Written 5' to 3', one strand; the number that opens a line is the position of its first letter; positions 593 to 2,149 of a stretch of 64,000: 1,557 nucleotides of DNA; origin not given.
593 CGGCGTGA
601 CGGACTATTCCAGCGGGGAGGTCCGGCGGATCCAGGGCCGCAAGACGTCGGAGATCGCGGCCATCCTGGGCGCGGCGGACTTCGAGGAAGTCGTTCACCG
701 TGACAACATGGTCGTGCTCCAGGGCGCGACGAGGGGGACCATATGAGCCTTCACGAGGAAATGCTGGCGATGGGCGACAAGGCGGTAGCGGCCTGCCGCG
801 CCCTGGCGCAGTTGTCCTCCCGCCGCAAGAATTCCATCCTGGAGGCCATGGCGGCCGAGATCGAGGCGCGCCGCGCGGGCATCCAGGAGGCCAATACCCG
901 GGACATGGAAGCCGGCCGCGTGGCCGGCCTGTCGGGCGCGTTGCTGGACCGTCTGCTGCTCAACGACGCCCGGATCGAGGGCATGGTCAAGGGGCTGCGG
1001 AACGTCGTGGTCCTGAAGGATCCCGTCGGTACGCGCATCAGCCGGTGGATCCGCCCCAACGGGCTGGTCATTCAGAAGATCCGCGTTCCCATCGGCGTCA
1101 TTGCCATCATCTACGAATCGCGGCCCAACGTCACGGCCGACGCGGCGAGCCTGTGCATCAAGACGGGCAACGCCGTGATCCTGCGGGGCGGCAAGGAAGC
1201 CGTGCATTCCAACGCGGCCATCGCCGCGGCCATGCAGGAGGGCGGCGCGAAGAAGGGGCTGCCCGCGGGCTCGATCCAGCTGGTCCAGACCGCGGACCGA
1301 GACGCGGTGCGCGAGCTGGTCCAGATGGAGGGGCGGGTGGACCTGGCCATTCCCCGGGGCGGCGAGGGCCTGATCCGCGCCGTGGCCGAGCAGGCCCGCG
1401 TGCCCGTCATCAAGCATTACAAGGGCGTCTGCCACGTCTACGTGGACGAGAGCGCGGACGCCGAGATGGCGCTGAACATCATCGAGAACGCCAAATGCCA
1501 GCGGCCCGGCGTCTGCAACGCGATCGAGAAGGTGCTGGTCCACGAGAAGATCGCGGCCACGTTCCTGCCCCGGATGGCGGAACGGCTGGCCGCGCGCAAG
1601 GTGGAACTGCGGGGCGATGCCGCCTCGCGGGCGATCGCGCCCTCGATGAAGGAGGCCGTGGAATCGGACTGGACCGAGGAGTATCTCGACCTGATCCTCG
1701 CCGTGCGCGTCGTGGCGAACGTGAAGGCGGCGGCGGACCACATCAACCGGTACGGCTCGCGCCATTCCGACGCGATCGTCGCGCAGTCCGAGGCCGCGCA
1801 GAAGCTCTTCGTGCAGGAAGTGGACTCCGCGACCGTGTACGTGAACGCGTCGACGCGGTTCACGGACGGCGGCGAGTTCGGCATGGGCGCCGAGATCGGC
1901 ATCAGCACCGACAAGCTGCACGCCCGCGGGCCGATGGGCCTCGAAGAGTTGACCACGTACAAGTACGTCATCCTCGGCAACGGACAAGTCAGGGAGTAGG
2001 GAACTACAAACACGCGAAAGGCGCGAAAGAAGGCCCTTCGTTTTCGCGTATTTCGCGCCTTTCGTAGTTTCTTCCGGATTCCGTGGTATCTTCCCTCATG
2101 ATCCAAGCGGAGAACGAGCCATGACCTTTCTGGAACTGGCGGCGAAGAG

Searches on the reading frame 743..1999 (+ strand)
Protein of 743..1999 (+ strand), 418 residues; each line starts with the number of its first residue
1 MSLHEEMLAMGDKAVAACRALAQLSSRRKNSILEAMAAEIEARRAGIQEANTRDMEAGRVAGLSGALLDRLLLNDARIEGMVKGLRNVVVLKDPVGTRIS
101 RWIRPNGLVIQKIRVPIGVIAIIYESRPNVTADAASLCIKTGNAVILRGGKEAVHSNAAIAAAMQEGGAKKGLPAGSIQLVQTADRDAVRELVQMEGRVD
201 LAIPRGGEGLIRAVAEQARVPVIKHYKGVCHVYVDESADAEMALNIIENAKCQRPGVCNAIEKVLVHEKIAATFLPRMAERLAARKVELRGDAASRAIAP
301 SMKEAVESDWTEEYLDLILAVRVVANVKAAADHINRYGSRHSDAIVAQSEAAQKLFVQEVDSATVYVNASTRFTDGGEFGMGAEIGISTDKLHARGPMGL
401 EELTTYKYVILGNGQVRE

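Call 71: search_protein_families(library=ncbifam, proteins=[window:743-1999:+], max_evalue=0.00001)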
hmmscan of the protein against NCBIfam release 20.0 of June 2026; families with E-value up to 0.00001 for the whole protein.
window:743-1999:+ (418 aa): 14 families
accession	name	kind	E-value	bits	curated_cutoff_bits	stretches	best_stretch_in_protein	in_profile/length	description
NF001221.0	PRK00197.1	equivalog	1.9e-185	616.5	289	1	3-418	3-418/418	glutamate-5-semialdehyde dehydrogenase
TIGR00407.1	proA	equivalog_domain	4.8e-149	496.5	317.45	1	16-407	3-398/398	glutamate-5-semialdehyde dehydrogenase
TIGR01092.1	P5CS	equivalog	8.6e-104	348.2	796.75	1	12-416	293-694/715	delta l-pyrroline-5-carboxylate synthetase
NF010378.0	PRK13805.1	equivalog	4.4e-15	54.6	951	1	110-282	104-277/872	bifunctional acetaldehyde-CoA/alcohol dehydrogenase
TIGR02518.1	EutH_ACDH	equivalog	1.9e-11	43.5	620.1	1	110-271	98-259/488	acetaldehyde dehydrogenase (acetylating)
NF047625.1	AcylSulfactDhSauS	equivalog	8.9e-11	41.2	600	1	110-275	96-261/464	acylating sulfoacetaldehyde dehydrogenase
NF052305.1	DioxValDhHalo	equivalog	1e-09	37.9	750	1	112-316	137-339/483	2,5-dioxovalerate dehydrogenase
NF007497.0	PRK10090.1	equivalog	1.8e-08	33.6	500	1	131-363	159-387/480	aldehyde dehydrogenase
TIGR01237.1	D1pyr5carbox2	equivalog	5.6e-08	32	659.65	1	128-379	181-432/511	L-glutamate gamma-semialdehyde dehydrogenase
NF040648.1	lactal_redase_Meth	equivalog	1.1e-07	31.3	650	1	16-282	44-298/463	lactaldehyde dehydrogenase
TIGR01804.1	BADH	equivalog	4e-07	28.9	668.6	1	111-287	128-305/467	betaine-aldehyde dehydrogenase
TIGR03216.1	OH_muco_semi_DH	equivalog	4.7e-07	28.8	693.25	1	4-293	31-318/481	2-hydroxymuconic semialdehyde dehydrogenase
NF011927.0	PRK15398.1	subfamily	5.4e-07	28.6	403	1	106-285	120-299/465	aldehyde dehydrogenase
NF006915.0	PRK09406.1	equivalog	6.2e-07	28.6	730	1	163-370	168-375/457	NADP-dependent succinic semialdehyde dehydrogenase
